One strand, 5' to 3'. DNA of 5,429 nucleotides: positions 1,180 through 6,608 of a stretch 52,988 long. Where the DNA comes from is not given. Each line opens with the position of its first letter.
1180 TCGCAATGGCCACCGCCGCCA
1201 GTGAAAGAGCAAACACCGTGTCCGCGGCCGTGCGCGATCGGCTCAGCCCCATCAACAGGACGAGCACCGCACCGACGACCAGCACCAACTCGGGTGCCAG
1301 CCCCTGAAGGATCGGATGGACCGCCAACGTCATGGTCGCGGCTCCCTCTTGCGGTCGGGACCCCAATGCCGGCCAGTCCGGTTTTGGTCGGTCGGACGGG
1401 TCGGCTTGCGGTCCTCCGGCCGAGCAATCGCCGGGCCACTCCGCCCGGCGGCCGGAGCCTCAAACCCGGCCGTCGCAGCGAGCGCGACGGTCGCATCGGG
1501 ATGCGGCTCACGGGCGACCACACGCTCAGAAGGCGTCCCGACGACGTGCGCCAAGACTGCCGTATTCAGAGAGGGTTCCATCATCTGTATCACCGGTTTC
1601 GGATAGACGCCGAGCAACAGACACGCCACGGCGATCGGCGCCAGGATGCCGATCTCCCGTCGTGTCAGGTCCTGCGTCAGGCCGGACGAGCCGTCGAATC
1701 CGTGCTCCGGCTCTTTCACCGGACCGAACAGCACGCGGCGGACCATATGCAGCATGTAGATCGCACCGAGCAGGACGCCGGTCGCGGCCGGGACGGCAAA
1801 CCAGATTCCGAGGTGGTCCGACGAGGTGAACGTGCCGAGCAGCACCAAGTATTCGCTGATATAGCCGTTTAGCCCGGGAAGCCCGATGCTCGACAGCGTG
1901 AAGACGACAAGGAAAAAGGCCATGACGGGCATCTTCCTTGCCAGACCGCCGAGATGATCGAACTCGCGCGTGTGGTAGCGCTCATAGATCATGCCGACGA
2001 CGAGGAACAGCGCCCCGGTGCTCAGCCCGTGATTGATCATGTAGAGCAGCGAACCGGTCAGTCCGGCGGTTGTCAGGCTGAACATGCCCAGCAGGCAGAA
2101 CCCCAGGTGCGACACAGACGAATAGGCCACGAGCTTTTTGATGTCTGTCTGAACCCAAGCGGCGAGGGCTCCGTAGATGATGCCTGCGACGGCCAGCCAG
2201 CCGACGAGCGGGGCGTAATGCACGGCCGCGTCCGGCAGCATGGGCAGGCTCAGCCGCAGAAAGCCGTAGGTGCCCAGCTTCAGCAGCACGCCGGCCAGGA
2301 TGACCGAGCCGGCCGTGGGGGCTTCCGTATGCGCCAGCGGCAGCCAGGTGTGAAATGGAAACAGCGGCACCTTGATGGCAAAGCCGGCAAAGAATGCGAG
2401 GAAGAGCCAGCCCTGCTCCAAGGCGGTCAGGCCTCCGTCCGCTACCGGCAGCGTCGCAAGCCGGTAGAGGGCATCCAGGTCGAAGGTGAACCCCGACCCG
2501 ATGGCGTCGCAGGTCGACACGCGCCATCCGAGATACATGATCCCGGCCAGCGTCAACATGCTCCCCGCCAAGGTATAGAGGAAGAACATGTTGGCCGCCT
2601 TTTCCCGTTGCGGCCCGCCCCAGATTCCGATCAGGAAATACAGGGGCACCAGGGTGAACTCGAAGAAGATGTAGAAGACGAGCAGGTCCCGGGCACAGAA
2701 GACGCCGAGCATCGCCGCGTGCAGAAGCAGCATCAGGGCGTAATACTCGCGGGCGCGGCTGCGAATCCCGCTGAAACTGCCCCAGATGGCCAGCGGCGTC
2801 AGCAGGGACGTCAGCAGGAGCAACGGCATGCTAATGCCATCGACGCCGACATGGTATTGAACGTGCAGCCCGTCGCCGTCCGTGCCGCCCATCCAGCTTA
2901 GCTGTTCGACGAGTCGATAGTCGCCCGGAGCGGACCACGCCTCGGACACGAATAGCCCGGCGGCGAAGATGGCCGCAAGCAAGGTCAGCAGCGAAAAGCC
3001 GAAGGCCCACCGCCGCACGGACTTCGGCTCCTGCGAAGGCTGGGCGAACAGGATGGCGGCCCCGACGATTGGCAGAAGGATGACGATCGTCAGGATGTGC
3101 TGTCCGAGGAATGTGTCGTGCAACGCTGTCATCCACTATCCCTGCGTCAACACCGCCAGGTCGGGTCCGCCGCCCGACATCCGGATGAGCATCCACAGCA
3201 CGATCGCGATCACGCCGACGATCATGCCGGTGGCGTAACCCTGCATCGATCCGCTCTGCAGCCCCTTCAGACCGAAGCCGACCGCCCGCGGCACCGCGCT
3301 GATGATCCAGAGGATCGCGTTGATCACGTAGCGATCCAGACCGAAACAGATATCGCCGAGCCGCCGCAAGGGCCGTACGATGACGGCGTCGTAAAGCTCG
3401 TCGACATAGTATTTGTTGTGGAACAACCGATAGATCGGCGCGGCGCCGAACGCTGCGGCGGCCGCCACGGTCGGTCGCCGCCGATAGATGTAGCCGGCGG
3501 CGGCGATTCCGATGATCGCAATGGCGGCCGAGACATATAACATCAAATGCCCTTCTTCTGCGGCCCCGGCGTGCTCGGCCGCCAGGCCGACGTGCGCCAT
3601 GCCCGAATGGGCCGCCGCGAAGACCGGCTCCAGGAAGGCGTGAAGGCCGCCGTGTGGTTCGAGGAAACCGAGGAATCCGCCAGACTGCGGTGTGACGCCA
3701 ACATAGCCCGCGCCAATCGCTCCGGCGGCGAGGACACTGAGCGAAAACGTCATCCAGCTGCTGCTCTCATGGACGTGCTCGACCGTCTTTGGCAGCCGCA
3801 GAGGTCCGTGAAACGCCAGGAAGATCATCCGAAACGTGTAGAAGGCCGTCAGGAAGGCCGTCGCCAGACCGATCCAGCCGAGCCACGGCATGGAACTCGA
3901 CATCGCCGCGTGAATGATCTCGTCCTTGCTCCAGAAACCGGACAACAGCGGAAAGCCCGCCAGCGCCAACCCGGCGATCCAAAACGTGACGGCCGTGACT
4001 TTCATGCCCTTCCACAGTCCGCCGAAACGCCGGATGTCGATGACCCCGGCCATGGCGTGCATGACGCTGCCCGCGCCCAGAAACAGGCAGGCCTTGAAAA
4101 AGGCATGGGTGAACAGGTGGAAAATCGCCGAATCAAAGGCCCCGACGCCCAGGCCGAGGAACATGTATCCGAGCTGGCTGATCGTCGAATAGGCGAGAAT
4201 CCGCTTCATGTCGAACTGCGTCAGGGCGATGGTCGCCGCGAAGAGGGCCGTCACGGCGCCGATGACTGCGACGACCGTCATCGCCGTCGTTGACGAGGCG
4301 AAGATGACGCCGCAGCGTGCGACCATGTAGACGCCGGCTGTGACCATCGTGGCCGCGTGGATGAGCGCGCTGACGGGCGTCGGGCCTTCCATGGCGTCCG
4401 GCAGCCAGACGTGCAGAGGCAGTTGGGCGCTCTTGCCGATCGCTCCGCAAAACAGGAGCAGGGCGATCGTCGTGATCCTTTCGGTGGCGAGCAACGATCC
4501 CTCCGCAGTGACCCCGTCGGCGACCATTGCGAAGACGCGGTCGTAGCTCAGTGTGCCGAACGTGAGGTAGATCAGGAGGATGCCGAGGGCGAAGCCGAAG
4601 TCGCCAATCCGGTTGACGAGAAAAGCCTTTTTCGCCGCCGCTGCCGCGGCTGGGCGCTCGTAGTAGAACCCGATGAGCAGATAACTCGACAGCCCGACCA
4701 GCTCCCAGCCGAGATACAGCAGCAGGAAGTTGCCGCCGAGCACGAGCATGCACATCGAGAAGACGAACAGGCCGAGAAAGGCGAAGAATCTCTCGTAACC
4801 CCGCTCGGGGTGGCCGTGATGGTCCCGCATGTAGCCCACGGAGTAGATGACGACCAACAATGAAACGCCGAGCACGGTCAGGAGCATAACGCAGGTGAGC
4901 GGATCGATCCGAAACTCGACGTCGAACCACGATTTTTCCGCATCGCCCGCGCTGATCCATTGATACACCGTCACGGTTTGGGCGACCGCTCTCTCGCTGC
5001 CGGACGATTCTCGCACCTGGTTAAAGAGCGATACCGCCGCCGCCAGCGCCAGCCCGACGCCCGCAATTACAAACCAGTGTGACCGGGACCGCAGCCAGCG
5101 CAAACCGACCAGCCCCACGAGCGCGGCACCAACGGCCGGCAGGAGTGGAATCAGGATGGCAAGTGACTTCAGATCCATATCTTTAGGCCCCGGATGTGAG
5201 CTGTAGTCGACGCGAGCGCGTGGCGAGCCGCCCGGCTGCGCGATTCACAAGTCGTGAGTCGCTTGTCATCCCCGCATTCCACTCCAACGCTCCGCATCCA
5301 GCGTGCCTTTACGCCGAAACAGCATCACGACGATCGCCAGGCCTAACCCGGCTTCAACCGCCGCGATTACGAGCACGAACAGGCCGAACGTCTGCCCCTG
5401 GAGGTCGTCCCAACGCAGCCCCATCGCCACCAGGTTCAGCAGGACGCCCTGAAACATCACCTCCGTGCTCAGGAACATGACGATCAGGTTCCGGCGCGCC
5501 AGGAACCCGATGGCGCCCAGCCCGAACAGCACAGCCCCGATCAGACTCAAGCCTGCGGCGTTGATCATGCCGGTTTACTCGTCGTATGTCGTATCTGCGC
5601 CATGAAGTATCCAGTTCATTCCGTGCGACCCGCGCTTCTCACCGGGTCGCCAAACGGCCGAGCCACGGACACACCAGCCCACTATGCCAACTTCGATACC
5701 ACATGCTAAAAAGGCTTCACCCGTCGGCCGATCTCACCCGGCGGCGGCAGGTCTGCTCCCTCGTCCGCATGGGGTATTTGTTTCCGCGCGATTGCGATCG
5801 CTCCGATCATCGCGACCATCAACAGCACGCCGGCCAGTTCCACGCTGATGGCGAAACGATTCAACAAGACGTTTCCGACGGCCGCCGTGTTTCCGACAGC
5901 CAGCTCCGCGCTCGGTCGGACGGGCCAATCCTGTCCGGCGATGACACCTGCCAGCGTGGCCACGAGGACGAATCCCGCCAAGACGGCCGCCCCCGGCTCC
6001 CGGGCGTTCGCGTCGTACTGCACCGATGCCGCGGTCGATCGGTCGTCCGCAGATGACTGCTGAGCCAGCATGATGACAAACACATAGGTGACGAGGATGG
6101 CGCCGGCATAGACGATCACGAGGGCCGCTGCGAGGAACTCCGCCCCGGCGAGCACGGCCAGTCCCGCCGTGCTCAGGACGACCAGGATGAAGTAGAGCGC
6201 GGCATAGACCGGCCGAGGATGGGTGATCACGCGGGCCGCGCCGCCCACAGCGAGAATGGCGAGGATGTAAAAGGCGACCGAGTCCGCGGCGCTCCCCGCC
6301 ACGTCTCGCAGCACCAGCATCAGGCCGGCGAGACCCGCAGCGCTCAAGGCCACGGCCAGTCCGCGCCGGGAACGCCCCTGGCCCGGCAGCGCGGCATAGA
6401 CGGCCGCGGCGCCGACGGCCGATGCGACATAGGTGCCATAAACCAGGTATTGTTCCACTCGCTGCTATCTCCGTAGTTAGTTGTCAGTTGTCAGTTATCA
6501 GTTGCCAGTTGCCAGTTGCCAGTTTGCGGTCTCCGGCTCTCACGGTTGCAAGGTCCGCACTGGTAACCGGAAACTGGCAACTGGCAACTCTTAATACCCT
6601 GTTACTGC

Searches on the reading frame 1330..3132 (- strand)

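Call 7: search_protein_families(library=pfam, proteins=[window:1330-3132:-], max_evalue=0.001)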
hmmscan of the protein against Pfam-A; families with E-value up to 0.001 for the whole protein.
window:1330-3132:- (600 aa): 2 families
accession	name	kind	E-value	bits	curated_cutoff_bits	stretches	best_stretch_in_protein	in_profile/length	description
PF00361.26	Proton_antipo_M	-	7.3e-73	245.8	21.5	1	147-445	1-286/294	NADH:quinone oxidoreductase/Mrp antiporter, TM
PF01059.23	Oxidored_q5_N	-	9.9e-05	22.8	22.7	1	90-140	52-106/110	NADH-ubiquinone oxidoreductase chain 4, amino terminus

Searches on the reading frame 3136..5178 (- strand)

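Call 7: search_protein_families(library=pfam, proteins=[window:3136-5178:-], max_evalue=0.001)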
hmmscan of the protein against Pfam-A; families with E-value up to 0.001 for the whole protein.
window:3136-5178:- (680 aa): 3 families
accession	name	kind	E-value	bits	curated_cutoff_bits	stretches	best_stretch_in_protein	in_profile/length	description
PF00361.26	Proton_antipo_M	-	5.4e-84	282.3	21.5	1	150-444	3-294/294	NADH:quinone oxidoreductase/Mrp antiporter, TM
PF00662.26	Proton_antipo_N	-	6.6e-15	55.2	24.5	1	74-132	1-51/51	NADH-Ubiquinone oxidoreductase (complex I), chain 5 N-terminus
PF06455.17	NADH5_C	-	0.00025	21.2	28.2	1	447-492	1-45/181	NADH dehydrogenase subunit 5 C-terminus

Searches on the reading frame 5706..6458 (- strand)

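Call 7: search_protein_families(library=pfam, proteins=[window:5706-6458:-], max_evalue=0.001)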
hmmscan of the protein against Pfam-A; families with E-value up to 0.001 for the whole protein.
window:5706-6458:- (250 aa): 1 family
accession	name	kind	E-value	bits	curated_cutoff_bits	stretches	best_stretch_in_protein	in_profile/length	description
PF00499.25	Oxidored_q3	-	1.2e-33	116.3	33.2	1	74-223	2-146/146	NADH-ubiquinone/plastoquinone oxidoreductase chain 6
